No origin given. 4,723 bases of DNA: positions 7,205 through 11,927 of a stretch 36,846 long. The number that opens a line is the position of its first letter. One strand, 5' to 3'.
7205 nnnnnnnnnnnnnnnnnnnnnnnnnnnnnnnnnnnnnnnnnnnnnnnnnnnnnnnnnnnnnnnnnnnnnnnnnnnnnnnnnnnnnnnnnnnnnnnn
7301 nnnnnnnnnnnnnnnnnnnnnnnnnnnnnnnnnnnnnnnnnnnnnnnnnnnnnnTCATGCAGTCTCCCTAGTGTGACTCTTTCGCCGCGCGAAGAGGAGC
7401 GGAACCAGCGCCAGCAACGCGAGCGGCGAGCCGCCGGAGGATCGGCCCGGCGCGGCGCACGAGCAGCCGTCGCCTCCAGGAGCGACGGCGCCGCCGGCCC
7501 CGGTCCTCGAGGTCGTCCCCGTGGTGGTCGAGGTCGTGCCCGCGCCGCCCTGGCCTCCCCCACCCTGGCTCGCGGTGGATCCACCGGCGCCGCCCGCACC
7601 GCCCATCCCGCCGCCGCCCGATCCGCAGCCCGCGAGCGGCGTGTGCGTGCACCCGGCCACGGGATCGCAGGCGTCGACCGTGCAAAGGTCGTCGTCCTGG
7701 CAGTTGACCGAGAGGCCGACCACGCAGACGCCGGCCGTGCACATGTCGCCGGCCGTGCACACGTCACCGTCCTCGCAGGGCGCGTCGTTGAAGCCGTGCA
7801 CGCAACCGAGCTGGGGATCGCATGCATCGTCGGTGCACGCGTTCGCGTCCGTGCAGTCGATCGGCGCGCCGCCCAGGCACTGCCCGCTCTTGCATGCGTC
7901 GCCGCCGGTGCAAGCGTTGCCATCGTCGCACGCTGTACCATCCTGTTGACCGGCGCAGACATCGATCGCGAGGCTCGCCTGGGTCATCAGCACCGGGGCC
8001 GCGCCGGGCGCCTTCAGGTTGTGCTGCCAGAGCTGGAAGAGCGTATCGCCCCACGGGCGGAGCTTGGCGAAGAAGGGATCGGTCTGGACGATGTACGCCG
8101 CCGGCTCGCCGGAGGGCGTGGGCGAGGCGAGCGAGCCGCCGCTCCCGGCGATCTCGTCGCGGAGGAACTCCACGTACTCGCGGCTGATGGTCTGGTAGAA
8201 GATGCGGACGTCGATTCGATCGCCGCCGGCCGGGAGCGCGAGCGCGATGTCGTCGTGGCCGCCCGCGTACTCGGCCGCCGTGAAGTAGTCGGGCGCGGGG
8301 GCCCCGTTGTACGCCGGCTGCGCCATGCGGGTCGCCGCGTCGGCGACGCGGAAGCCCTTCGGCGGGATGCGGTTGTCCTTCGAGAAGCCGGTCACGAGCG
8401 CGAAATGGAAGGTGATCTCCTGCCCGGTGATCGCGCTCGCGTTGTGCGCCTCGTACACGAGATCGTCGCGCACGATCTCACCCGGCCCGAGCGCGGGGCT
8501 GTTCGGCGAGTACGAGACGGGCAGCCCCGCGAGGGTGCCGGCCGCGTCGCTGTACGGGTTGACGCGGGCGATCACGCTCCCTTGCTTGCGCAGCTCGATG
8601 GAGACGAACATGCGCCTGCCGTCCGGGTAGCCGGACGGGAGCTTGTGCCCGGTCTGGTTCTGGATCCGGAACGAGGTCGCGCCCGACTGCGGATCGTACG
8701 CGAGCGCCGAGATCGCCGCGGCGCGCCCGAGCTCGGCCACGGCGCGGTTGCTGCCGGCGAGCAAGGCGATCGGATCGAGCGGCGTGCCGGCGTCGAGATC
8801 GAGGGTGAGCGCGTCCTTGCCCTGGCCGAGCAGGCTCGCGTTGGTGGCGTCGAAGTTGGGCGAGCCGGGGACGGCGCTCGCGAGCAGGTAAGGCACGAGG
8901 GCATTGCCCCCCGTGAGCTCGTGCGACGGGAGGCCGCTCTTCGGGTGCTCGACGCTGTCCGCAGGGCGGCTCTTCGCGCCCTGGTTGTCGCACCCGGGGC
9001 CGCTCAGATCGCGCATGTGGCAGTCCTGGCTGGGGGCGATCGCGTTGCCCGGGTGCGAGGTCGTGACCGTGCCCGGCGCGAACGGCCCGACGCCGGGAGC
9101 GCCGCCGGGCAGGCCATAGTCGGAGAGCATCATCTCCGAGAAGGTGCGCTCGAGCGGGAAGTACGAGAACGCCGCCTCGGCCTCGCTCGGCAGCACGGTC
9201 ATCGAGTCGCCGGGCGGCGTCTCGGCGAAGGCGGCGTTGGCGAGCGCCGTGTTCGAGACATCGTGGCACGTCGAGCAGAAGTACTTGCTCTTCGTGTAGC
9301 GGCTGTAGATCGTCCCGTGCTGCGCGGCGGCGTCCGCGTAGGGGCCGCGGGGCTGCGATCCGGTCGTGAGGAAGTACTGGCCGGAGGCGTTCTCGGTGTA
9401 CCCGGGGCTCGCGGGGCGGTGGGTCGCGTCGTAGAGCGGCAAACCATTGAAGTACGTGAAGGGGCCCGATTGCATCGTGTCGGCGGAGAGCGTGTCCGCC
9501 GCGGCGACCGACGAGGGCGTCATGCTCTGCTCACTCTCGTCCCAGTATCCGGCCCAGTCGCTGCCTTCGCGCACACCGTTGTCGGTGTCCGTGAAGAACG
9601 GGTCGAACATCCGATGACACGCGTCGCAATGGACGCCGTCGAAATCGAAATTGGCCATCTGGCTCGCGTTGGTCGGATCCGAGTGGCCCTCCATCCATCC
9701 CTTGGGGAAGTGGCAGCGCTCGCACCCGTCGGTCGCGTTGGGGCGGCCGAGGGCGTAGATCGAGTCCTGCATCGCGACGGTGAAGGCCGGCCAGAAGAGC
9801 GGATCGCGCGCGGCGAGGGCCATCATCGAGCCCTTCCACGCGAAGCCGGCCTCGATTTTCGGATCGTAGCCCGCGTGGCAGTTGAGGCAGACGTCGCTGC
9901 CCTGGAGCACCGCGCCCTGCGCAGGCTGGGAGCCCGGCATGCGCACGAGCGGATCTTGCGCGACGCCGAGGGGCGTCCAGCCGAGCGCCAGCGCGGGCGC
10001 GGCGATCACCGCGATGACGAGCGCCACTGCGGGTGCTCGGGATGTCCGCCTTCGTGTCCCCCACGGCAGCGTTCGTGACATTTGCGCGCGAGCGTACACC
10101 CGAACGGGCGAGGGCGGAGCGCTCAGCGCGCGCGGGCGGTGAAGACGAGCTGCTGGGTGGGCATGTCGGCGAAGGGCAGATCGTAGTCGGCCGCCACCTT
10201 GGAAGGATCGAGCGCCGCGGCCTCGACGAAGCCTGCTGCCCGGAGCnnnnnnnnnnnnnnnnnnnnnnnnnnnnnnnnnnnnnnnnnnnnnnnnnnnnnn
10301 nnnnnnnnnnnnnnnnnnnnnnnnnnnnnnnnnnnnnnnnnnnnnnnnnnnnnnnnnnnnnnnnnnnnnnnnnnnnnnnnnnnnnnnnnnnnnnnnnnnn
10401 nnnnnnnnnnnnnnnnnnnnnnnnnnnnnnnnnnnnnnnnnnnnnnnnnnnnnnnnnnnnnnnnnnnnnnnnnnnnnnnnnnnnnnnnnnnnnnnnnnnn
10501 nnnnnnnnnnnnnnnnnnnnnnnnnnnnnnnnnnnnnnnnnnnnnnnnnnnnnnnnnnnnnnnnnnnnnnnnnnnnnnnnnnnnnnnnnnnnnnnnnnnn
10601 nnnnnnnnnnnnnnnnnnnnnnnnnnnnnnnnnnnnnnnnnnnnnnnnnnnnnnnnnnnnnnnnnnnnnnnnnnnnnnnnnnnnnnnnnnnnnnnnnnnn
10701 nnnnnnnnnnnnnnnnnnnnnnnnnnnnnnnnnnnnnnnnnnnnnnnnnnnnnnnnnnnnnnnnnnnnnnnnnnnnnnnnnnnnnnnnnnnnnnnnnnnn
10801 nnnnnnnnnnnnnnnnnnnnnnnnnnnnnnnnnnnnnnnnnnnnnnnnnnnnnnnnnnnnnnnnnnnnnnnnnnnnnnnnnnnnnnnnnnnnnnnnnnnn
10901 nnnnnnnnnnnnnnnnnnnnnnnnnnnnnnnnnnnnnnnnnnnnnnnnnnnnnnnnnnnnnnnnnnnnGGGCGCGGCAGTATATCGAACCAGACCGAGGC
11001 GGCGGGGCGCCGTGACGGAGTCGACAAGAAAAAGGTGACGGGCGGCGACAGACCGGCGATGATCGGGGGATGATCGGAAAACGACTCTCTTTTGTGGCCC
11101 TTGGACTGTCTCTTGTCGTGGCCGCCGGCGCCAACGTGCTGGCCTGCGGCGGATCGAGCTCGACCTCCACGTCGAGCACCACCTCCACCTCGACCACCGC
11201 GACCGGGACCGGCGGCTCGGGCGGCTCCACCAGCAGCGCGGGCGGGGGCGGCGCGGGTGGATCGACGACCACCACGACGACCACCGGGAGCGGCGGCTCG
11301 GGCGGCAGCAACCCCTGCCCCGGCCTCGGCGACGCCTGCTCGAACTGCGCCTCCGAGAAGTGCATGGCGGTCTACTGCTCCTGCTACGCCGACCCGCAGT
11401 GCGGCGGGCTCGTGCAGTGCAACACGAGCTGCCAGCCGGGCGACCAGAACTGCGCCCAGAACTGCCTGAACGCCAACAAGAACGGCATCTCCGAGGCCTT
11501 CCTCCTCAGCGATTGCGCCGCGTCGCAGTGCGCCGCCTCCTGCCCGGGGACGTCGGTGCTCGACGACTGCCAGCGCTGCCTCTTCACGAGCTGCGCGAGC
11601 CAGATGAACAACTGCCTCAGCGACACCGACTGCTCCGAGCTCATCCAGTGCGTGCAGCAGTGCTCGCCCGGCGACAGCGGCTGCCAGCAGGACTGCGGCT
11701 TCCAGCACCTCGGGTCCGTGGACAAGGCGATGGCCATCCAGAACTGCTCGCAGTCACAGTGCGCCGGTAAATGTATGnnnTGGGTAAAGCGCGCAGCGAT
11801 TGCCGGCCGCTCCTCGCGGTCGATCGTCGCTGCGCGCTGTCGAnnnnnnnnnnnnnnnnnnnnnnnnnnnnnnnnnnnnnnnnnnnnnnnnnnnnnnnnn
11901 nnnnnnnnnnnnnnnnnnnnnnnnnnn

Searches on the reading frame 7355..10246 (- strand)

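Call 13: search_protein_families(library=pfam, proteins=[window:7355-10246:-], max_evalue=0.001)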
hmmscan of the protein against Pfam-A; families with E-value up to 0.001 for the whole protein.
window:7355-10246:- (963 aa): 1 family
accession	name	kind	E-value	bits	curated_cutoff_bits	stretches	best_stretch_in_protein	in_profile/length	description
PF00526.23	Dicty_CTDC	-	1.6e-12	47.4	27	2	848-870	1-23/24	Dictyostelium (slime mold) repeat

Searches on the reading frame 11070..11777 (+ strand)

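Call 9: search_protein_families(library=pfam, proteins=[window:11070-11777:+], max_evalue=0.001)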
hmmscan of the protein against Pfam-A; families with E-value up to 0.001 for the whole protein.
window:11070-11777:+ (236 aa): 1 family
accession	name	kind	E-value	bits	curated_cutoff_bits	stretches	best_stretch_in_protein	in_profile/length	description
PF07137.17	VDE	-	3.1e-05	24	25.7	1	168-225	2-61/242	VDE lipocalin domain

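Call 55: search_protein_families(library=pfam, proteins=[window:11070-11777:+], max_evalue=0.01)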
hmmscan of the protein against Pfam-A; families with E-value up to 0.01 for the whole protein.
window:11070-11777:+ (236 aa): 1 family
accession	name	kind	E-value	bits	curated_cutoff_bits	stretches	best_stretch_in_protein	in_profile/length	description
PF07137.17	VDE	-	3.1e-05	24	25.7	1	168-225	2-61/242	VDE lipocalin domain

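Call 58: search_protein_families(library=ncbifam, proteins=[window:11070-11777:+], max_evalue=0.00001)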
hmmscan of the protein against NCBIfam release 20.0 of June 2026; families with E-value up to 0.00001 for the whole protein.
window:11070-11777:+ (236 aa): 0 families
